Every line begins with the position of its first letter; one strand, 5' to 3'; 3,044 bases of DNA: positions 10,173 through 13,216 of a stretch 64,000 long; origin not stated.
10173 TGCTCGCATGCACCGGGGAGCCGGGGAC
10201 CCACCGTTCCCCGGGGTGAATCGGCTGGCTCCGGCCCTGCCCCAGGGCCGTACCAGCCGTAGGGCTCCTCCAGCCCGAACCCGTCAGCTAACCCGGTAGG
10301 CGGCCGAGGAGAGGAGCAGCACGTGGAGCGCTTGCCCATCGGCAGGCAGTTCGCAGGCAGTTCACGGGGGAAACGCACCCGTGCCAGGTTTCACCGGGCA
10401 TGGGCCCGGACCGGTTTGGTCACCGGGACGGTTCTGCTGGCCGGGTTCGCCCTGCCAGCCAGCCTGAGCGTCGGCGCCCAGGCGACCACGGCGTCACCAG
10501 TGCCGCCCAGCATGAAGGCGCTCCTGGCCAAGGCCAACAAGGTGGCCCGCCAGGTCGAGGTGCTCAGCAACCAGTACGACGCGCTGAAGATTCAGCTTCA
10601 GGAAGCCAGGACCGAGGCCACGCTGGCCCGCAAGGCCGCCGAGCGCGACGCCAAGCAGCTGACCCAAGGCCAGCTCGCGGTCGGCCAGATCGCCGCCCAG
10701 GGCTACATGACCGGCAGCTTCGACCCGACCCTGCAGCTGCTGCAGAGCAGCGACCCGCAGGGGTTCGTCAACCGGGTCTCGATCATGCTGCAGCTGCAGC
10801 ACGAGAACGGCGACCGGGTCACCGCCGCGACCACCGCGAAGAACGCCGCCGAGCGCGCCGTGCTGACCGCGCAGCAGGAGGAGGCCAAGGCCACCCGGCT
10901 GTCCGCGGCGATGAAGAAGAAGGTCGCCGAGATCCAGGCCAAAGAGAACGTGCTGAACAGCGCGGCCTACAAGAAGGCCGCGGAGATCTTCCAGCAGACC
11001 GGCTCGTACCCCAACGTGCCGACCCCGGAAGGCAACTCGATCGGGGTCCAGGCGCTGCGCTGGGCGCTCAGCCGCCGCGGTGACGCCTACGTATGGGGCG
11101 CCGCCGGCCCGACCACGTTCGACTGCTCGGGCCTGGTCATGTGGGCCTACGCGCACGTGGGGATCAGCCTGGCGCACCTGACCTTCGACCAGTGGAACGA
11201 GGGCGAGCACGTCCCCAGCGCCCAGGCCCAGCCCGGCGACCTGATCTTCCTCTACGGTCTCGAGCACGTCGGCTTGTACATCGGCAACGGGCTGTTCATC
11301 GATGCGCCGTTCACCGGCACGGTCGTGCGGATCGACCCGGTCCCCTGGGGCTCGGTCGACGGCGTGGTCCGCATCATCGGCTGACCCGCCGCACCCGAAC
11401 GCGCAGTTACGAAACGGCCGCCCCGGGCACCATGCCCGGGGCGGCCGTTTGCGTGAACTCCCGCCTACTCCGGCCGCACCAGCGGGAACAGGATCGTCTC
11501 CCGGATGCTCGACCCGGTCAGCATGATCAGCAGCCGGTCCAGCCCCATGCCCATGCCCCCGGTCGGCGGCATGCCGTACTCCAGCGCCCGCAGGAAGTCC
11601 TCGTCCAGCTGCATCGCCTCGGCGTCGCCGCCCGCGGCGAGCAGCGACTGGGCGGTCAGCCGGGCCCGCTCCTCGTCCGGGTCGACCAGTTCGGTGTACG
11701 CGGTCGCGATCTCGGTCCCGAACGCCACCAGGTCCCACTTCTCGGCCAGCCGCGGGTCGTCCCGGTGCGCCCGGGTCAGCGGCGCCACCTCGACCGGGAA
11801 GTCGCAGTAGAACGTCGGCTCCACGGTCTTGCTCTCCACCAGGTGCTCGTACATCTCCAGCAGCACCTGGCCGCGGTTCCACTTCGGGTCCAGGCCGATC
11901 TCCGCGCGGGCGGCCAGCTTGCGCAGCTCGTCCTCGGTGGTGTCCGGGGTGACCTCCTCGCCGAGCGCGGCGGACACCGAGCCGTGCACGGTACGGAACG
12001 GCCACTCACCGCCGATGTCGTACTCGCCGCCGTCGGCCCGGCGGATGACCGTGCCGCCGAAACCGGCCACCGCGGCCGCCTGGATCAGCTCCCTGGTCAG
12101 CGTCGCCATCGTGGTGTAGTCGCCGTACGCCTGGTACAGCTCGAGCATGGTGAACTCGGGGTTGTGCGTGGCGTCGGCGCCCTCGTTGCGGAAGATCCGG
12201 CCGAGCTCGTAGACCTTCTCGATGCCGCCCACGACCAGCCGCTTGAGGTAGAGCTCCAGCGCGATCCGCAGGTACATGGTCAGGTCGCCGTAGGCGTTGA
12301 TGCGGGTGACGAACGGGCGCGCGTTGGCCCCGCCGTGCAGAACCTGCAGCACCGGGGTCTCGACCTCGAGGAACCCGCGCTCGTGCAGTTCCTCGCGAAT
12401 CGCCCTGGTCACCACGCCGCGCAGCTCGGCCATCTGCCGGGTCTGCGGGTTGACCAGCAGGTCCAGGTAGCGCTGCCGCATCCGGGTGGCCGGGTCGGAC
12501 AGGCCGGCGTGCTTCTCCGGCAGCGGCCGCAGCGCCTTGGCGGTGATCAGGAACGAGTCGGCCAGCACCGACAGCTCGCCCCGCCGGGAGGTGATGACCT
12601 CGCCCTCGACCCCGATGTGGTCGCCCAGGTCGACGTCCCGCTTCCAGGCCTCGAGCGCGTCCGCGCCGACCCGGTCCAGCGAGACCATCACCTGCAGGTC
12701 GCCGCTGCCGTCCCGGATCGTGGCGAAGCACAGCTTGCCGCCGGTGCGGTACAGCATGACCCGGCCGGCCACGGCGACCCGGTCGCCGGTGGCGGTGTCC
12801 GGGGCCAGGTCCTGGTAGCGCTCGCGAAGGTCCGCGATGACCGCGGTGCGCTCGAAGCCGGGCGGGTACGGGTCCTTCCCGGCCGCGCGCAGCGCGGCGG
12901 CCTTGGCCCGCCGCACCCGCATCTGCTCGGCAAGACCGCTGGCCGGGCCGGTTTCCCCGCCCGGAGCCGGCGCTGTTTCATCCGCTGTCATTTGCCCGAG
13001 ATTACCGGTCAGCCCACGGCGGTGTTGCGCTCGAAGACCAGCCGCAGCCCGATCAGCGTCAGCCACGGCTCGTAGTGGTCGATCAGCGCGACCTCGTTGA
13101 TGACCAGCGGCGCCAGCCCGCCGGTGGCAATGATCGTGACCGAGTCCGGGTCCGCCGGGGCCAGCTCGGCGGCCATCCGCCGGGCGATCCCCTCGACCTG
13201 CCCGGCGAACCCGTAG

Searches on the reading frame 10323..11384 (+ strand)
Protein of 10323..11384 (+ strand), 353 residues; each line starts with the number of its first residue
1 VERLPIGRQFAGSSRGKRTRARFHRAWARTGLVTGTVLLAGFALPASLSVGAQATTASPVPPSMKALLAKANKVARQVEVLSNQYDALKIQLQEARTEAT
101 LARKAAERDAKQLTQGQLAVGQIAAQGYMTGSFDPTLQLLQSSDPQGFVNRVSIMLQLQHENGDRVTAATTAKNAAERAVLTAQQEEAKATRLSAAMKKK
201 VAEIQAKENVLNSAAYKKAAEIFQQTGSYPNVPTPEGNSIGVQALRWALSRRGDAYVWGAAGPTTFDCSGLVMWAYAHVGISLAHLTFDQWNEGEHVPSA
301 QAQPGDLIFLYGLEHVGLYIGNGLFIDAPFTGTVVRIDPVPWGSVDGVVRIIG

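Call 4: search_protein_families(library=pfam, proteins=[window:10323-11384:+])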
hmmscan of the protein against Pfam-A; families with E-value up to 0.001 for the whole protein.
window:10323-11384:+ (353 aa): 1 family
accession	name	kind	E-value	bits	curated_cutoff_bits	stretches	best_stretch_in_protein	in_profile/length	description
PF00877.26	NLPC_P60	-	2.4e-23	82.5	23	1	253-340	1-91/105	NlpC/P60 family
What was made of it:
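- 10323..11384 (+): Regulated gene: secreted coiled-coil + NlpC/P60 (C40) peptidoglycan endopeptidase, 353 aa, GTG start. PF00877 E 2.4e-23 (call 4).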

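Call 9: find_homologous_proteins(query=window:10323-11384:+)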
Query window:10323-11384:+ (353 aa): 4622 proteins with E <= 0.001 among 8000 candidates; the best 120 are listed.
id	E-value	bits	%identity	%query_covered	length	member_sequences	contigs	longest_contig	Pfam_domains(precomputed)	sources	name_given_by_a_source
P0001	1.7e-226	769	99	100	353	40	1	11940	PF00877.26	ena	-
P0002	6.6e-219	744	95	100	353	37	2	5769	PF00877.26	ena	-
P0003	2.3e-218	742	96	100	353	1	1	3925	PF00877.26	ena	-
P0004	8.2e-215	730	93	100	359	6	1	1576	PF00877.26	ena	-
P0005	2.3e-212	722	93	100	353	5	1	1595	PF00877.26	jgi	-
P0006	1.6e-211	719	92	100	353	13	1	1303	PF00877.26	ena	-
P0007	1.9e-210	716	91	100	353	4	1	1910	PF00877.26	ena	-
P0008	1.1e-209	713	92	100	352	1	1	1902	PF00877.26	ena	-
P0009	6.0e-209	711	91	100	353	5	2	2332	PF00877.26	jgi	-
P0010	1.9e-208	709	91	100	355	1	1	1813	PF00877.26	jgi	-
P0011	3.1e-207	705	92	100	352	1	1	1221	PF00877.26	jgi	jgi:peptidoglycan DL-endopeptidase CwlO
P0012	3.7e-207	705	91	100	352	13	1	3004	PF00877.26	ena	-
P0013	1.9e-206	703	90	100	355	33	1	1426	PF00877.26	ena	-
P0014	7.3e-206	701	91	100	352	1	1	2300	PF00877.26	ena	-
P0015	1.4e-205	700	91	100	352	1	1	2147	PF00877.26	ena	-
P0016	1.9e-205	699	90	100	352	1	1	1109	PF00877.26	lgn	-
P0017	3.4e-205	699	90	100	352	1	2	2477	PF00877.26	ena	-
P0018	3.6e-205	699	90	100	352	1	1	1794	PF00877.26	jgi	-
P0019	4.0e-205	698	89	100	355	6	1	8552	PF00877.26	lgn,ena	-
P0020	4.6e-205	698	90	100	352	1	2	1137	PF00877.26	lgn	-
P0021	8.5e-205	697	90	100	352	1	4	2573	PF00877.26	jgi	-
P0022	1.4e-204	697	90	100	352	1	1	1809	PF00877.26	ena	-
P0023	1.4e-204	697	90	100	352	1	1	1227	PF00877.26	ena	-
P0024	3.2e-204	695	90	100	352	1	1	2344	PF00877.26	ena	-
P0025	2.3e-203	693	90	100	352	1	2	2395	PF00877.26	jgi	-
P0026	5.1e-202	688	88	100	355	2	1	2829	PF00877.26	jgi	-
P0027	6.7e-201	685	88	100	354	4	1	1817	PF00877.26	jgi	jgi:cell wall-associated NlpC family hydrolase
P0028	1.6e-200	683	88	100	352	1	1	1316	PF00877.26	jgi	-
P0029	1.9e-199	680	87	100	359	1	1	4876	PF00877.26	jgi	jgi:cell wall-associated NlpC family hydrolase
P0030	4.7e-194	662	87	100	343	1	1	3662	PF00877.26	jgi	jgi:peptidoglycan DL-endopeptidase CwlO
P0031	4.5e-190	649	92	91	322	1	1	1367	PF00877.26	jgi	-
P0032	2.0e-187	640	91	91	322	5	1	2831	PF00877.26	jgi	-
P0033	2.1e-185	634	91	91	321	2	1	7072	PF00877.26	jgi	jgi:cell wall-associated NlpC family hydrolase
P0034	1.1e-183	628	91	90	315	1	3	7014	PF00877.26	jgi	jgi:cell wall-associated NlpC family hydrolase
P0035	3.4e-183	626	91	90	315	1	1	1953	PF00877.26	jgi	jgi:cell wall-associated NlpC family hydrolase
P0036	7.8e-183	625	91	90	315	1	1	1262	PF00877.26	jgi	jgi:cell wall-associated NlpC family hydrolase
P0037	1.0e-181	622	91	90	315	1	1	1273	PF00877.26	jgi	jgi:cell wall-associated NlpC family hydrolase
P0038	1.5e-177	608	94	82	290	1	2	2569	PF00877.26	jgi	jgi:cell wall-associated NlpC family hydrolase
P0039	3.3e-176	603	77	100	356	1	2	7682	PF00877.26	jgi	jgi:cell wall-associated NlpC family hydrolase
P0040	5.1e-160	550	71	99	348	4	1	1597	PF00877.26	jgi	jgi:cell wall-associated NlpC family hydrolase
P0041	1.9e-158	545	70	99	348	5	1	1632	PF00877.26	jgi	jgi:cell wall-associated NlpC family hydrolase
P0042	2.7e-156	538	70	99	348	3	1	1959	PF00877.26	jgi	jgi:peptidoglycan DL-endopeptidase CwlO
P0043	1.8e-155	535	69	99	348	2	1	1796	PF00877.26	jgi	jgi:cell wall-associated NlpC family hydrolase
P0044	1.5e-153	529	69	99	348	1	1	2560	PF00877.26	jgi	jgi:peptidoglycan DL-endopeptidase CwlO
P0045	1.6e-137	476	63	100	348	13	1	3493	PF00877.26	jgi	jgi:cell wall-associated NlpC family hydrolase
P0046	1.2e-136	473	94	64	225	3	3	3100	PF00877.26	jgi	jgi:cell wall-associated NlpC family hydrolase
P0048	8.0e-135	467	63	100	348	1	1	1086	PF00877.26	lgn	-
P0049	2.2e-131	456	66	89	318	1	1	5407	PF00877.26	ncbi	ncbi:MAG: NlpC/P60 family protein [Actinomycetota bacterium]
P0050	8.2e-130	451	61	100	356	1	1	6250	PF00877.26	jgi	jgi:peptidoglycan DL-endopeptidase CwlO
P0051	1.4e-129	450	61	100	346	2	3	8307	PF00877.26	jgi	jgi:peptidoglycan DL-endopeptidase CwlO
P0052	2.5e-129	449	60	100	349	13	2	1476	PF00877.26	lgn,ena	-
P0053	4.5e-129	448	61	100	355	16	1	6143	PF00877.26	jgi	jgi:cell wall-associated NlpC family hydrolase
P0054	4.7e-129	448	60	100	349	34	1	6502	PF00877.26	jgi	jgi:peptidoglycan DL-endopeptidase CwlO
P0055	5.2e-129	448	60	99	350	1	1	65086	PF00877.26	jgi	jgi:cell wall-associated NlpC family hydrolase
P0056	6.0e-129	448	60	100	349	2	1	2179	PF00877.26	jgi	jgi:cell wall-associated NlpC family hydrolase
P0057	1.7e-128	447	61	100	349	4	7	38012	PF00877.26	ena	-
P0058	1.9e-128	446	61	100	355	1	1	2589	PF00877.26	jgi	jgi:cell wall-associated NlpC family hydrolase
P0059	8.1e-128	444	59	100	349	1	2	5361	PF00877.26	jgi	jgi:peptidoglycan DL-endopeptidase CwlO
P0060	9.7e-128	444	60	100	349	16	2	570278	PF00877.26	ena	-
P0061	1.1e-127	444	57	99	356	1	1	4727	PF00877.26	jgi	jgi:peptidoglycan DL-endopeptidase CwlO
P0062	6.6e-127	441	59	100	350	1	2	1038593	PF00877.26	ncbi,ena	-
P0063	1.2e-126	440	64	82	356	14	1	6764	PF00877.26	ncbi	-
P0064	4.5e-126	439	59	100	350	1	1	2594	PF00877.26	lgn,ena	-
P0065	1.5e-125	437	59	100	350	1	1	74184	PF00877.26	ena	-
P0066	5.0e-125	435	57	100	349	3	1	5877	PF00877.26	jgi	jgi:cell wall-associated NlpC family hydrolase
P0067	9.4e-125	434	59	100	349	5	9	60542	PF00877.26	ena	-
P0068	1.8e-124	433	57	100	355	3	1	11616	PF00877.26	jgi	jgi:cell wall-associated NlpC family hydrolase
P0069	3.8e-124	432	59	100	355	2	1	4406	PF00877.26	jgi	jgi:cell wall-associated NlpC family hydrolase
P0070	4.4e-124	432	57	99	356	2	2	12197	PF00877.26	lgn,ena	-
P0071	4.9e-124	432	58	100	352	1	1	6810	PF00877.26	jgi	jgi:cell wall-associated NlpC family hydrolase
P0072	5.9e-124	432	57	100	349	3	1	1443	PF00877.26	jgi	-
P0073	7.0e-124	431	57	99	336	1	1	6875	PF00877.26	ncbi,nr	ncbi:MAG TPA: NlpC/P60 family protein [Streptosporangiaceae bacterium]|nr:NlpC/P60 family protein [S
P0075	1.8e-123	430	59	100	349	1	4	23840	PF00877.26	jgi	jgi:cell wall-associated NlpC family hydrolase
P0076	1.9e-123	430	58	100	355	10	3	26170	PF00877.26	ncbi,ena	-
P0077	2.1e-123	430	57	100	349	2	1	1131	PF00877.26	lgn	-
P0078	2.3e-123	430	57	100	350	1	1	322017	PF00877.26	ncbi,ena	-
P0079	2.4e-123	430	59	100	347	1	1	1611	PF00877.26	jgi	jgi:cell wall-associated NlpC family hydrolase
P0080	3.4e-123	429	59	100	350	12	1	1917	PF00877.26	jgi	-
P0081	3.5e-123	429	62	91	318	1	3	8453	PF00877.26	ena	-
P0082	4.6e-123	429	57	99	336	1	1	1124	PF00877.26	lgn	-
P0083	4.7e-123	429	59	94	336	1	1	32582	PF00877.26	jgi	-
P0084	6.7e-123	428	58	100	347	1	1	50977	PF00877.26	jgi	jgi:peptidoglycan DL-endopeptidase CwlO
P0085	8.8e-123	428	59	94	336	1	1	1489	PF00877.26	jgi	jgi:cell wall-associated NlpC family hydrolase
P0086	9.7e-123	428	57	99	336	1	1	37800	PF00877.26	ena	-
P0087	1.6e-122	427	59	100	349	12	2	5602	PF00877.26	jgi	jgi:cell wall-associated NlpC family hydrolase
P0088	1.8e-122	427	59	94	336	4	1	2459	PF00877.26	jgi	jgi:peptidoglycan DL-endopeptidase CwlO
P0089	2.3e-122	426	58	100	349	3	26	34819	PF00877.26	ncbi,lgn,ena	-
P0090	2.4e-122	426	58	94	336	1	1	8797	PF00877.26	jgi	jgi:peptidoglycan DL-endopeptidase CwlO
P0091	2.6e-122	426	57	99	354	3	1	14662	PF00877.26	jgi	jgi:cell wall-associated NlpC family hydrolase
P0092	2.8e-122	426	56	99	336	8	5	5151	PF00877.26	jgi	jgi:cell wall-associated NlpC family hydrolase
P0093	5.3e-122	425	57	100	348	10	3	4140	PF00877.26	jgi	jgi:peptidoglycan DL-endopeptidase CwlO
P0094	5.7e-122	425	58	94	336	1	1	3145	PF00877.26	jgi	jgi:cell wall-associated NlpC family hydrolase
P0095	6.9e-122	425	58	94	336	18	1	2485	PF00877.26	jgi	jgi:peptidoglycan DL-endopeptidase CwlO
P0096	1.2e-121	424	57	99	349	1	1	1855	PF00877.26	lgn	-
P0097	1.2e-121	424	56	99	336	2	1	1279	PF00877.26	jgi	jgi:cell wall-associated NlpC family hydrolase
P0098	1.3e-121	424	58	99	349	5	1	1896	PF00877.26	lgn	-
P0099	1.5e-121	424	56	100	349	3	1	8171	PF00877.26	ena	-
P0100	1.8e-121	423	64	82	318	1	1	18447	PF00877.26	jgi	jgi:peptidoglycan DL-endopeptidase CwlO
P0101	2.9e-121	423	55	99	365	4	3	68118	PF00877.26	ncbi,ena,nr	ncbi:MAG TPA: C40 family peptidase [Streptosporangiaceae bacterium]|nr:C40 family peptidase [Strepto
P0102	6.0e-121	422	65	82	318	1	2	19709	PF00877.26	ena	-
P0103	6.2e-121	422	58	94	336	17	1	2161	PF00877.26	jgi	jgi:cell wall-associated NlpC family hydrolase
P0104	8.6e-121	421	65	82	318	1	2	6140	PF00877.26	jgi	jgi:cell wall-associated NlpC family hydrolase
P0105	8.7e-121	421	64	82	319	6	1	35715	PF00877.26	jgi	jgi:cell wall-associated NlpC family hydrolase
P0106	9.5e-121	421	56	99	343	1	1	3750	PF00877.26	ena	-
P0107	1.3e-120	421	57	100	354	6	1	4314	PF00877.26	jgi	-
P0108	1.4e-120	421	65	82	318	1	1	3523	PF00877.26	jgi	jgi:cell wall-associated NlpC family hydrolase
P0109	1.5e-120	420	58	100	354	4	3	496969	PF00877.26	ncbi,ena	-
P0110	3.1e-120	419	56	100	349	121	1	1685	PF00877.26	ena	-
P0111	5.4e-120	419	55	99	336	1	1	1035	PF00877.26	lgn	-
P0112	5.5e-120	419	64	83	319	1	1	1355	PF00877.26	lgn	-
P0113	6.9e-120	418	58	100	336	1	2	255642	PF00877.26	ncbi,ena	-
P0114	7.8e-120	418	56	99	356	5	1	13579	PF00877.26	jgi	jgi:peptidoglycan DL-endopeptidase CwlO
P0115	9.0e-120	418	65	82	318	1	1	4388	PF00877.26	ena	-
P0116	9.3e-120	418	62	90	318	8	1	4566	PF00877.26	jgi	jgi:peptidoglycan DL-endopeptidase CwlO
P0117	1.0e-119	418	57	100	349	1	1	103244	PF00877.26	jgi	jgi:peptidoglycan DL-endopeptidase CwlO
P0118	1.2e-119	417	65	82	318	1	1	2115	PF00877.26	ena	-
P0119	1.3e-119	417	60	96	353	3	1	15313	PF00877.26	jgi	jgi:peptidoglycan DL-endopeptidase CwlO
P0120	2.0e-119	417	55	99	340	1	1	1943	PF00877.26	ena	-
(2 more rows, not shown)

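Call 11: search_solved_structures(query=window:10323-11384:+, max_evalue=0.001)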
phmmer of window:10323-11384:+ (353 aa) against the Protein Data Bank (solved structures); distinct sequences matched with E-value up to 0.001: 38.
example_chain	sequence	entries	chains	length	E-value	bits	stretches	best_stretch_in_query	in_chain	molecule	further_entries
8idc_E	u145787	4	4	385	1.1e-22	83.9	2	227-340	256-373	NlpC/P60 family protein | Probable endopeptidase MT2245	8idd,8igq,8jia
3ne0_A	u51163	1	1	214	5.6e-19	71.8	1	258-350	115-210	Resuscitation promoting factor Interacting Protein A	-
3pbc_A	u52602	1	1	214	5.7e-19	71.7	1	258-350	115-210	INVASION PROTEIN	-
8auc_A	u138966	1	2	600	7.2e-19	71.4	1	253-352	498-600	Cell wall-associated hydrolases (Invasion-associated proteins)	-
2xiv_A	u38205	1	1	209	7.3e-19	71.4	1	258-350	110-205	HYPOTHETICAL INVASION PROTEIN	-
8aud_A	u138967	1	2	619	7.8e-19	71.3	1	253-352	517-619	Cell wall-associated hydrolases (Invasion-associated proteins)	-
8v3w_H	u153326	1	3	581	1.7e-18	70.1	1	249-339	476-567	Hub-Hydrolase (CD1368)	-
3s0q_A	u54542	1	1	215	1.3e-17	67.3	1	258-350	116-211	INVASION PROTEIN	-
4q4t_A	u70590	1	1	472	2.5e-17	66.4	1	258-350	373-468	Peptidoglycan endopeptidase RipA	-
3pbi_A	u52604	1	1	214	7.3e-17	64.8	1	257-351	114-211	INVASION PROTEIN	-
8er5_A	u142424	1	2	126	1.3e-16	63.9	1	235-337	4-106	NlpC/P60 domain-containing protein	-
4q4n_A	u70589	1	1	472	1.4e-16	63.9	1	258-350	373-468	Peptidoglycan endopeptidase RipA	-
4q4g_X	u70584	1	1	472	1.4e-16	63.9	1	258-350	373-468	Peptidoglycan endopeptidase RipA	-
3i86_A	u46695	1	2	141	3.9e-16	62.4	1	257-341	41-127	Putative uncharacterized protein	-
6biq_A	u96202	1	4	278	6.2e-16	61.7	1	236-338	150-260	Clan CA, family C40, NlpC/P60 superfamily cysteine peptidase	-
6b8c_A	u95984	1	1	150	3.7e-15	59.2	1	229-350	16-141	NLP/P60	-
4fdy_A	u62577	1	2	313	2.7e-14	56.3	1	245-322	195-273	Similar to lipoprotein, NLP/P60 family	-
6bim_A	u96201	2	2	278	1.4e-12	50.7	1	237-337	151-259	Clan CA, family C40, NlpC/P60 superfamily cysteine peptidase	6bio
8ev4_A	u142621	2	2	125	4.5e-10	42.5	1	238-337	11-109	Clan CA, family C40, NlpC/P60 superfamily cysteine peptidase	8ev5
2hbw_A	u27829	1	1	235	4.4e-09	39.2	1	248-328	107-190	NLP/P60 protein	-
3h41_A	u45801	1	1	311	1.7e-06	30.7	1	232-340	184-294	NLP/P60 family protein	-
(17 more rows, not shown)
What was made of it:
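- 10323..11384 (+): Best PDB match is 8idc_E, RipC-type (call 11).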

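Call 13: find_related_loci(query=A1, collection=genome_contigs, flank=10000)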
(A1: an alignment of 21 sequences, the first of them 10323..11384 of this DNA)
Query A1 (353 aa) in genome_contigs; peptide patterns used: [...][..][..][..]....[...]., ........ (x = any residue, [..] = any of these).
600 stretches matched a pattern (row limit reached: there are more); 583 encode a relative of the query (tblastn E <= 1e-3); the best 80 are kept; 80 distinct loci.
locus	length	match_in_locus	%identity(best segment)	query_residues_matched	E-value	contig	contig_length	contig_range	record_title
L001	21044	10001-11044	59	1-352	3e-128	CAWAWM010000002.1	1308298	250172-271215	MAG: uncultured Actinomycetes bacterium isolate MFD05580.bin.1.113 genome assembly, contig: contig_12834, whole genome s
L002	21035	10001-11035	53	1-352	3e-113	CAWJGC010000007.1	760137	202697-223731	MAG: uncultured Actinomycetota bacterium isolate MFD05377.bin.2.79 genome assembly, contig: contig_24763, whole genome s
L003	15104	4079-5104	50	5-352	9e-107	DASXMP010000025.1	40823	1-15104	MAG TPA_asm: Streptosporangiaceae bacterium isolate SMAG_U5331 k141_1797067, whole genome shotgun sequence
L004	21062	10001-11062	49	1-352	3e-102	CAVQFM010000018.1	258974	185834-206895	MAG: uncultured Actinomycetes bacterium isolate MFD05841.bin.1.133 genome assembly, contig: contig_54083, whole genome s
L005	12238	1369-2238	56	62-351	6e-99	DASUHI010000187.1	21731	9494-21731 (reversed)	MAG TPA_asm: Streptosporangiaceae bacterium isolate SMAG_U1428 k141_993292, whole genome shotgun sequence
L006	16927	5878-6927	49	1-352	1e-97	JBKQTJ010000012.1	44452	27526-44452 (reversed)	MAG: Streptosporangiaceae bacterium isolate MHr2D2E2F__bin_106 MHr2D2E2F_000000011381, whole genome shotgun sequence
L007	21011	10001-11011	52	8-351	3e-97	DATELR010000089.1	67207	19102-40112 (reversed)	MAG TPA_asm: Streptosporangiaceae bacterium isolate SMAG_U8921 k141_840445, whole genome shotgun sequence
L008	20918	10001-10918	53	44-352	2e-96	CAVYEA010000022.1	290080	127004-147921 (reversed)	MAG: uncultured Actinomycetes bacterium isolate MFD00991.bin.2.67 genome assembly, contig: contig_59852, whole genome sh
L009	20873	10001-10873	54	62-352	6e-90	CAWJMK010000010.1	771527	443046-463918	MAG: uncultured Actinomycetota bacterium isolate MFD02671.bin.1.25 genome assembly, contig: contig_2980, whole genome sh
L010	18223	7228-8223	54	18-352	1e-102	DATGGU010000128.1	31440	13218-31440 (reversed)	MAG TPA_asm: Streptosporangiaceae bacterium isolate SMAG_U9762 k141_62268, whole genome shotgun sequence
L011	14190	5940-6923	43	18-351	5e-86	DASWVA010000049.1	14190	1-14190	MAG TPA_asm: Streptosporangiaceae bacterium isolate SMAG_U3617 k141_287367, whole genome shotgun sequence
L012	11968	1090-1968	49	60-351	2e-82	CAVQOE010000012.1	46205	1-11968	MAG: uncultured Actinomycetota bacterium isolate MFD00964.bin.3.405 genome assembly, contig: contig_136143, whole genome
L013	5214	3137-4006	45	62-351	1e-77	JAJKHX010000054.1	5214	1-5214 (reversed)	MAG: Nocardiopsis sp. isolate b3_HoplandSoilSeptJan k101_1541773, whole genome shotgun sequence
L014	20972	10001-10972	37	29-351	6e-60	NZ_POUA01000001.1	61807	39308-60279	Spongiactinospora gelatinilytica strain 7K107 NODE_1_length_61807_cov_32.351, whole genome shotgun sequence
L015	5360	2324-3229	38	28-351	3e-57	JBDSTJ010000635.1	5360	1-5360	MAG: Streptosporangiaceae bacterium isolate cluster1_bin.555 k127_8797663, whole genome shotgun sequence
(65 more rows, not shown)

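Call 40: search_protein_families(library=ncbifam, proteins=[window:10323-11384:+], max_evalue=0.00001)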
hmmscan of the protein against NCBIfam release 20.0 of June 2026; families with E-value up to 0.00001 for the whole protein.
window:10323-11384:+ (353 aa): 8 families
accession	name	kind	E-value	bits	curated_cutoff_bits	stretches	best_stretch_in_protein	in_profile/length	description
NF038345.1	wall_hydro_RipC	exception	2.4e-36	125.9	425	2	226-343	236-354/362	peptidoglycan hydrolase RipC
NF046048.1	NlpC_P60_DIP1281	equivalog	2.5e-28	99.3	517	1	265-352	497-587/587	DIP1281 family NlpC/P60 protein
NF033741.1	NlpC_p60_RipA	exception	4.2e-24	85.4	625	1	249-343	336-446/457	NlpC/P60 family peptidoglycan endopeptidase RipA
NF010495.0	PRK13914.1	equivalog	1.3e-21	77.2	647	1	168-332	294-460/481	invasion associated endopeptidase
NF033742.1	NlpC_p60_RipB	exception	1.5e-18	67.3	335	1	259-351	108-203/206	NlpC/P60 family peptidoglycan endopeptidase RipB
NF033743.1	NlpC_inact_RipD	exception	3.5e-15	56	215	1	223-342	50-169/181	NlpC/P60 family peptidoglycan-binding protein RipD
NF040678.1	EntFM_CwpFM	equivalog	3e-14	52.9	720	1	193-340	268-415/430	enterotoxin EntFM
NF008096.1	PRK10838.1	equivalog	1.6e-07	31.3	186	1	251-332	78-163/189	bifunctional murein DD-endopeptidase/murein LD-carboxypeptidase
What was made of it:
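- On RipA (NCBIfam NF033741) / RipC (NF038345): RipC scores 125.9 against 425 bits and RipA 85.4 against 625 bits (call 40).
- Tried and rejected: (8) I considered RipA identity for the hydrolase and rejected it on the NCBIfam cut-offs (call 40).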

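Call 44: find_related_loci(query=window:10323-11384:+, collection=metagenome_contigs, flank=1500)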
Query window:10323-11384:+ (353 aa) in metagenome_contigs; peptide patterns used: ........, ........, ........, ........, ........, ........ (x = any residue, [..] = any of these).
312 stretches matched a pattern; 55 encode a relative of the query (tblastn E <= 1e-3); 55 distinct loci.
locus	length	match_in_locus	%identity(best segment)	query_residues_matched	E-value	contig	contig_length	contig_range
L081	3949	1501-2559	95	1-353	0e+0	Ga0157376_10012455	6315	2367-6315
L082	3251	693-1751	95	1-353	0e+0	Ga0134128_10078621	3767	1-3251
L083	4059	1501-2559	95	1-353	0e+0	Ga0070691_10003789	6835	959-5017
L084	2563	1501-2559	91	1-353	0e+0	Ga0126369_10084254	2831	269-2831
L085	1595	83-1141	93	1-353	0e+0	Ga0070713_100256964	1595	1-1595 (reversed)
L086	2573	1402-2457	90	1-353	0e+0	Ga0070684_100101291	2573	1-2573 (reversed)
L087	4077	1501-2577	90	1-353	0e+0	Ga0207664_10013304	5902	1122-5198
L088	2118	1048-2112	88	1-353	0e+0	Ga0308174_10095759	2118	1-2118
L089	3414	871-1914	60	1-352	2e-139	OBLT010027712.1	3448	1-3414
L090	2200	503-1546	61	1-352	5e-140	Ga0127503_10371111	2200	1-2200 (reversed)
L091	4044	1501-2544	58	1-352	2e-128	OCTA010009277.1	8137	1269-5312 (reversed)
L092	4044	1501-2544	58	1-352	2e-128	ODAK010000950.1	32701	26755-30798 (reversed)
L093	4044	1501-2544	56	1-352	3e-127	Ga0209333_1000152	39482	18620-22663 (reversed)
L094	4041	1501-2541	57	1-352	6e-127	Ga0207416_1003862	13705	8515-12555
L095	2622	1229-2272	55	1-352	8e-132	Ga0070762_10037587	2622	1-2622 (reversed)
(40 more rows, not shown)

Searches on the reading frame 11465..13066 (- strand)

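Call 4: search_protein_families(library=pfam, proteins=[window:11465-13066:-])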
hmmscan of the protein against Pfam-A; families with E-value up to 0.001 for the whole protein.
window:11465-13066:- (533 aa): 2 families
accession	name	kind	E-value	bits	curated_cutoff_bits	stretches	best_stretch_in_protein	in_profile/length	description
PF00152.25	tRNA-synt_2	-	1.5e-77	261.1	25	1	193-529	3-306/308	tRNA synthetases class II (D, K and N)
PF01336.31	tRNA_anti-codon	-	6.6e-16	58.5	27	1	97-172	1-72/75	OB-fold nucleic acid binding domain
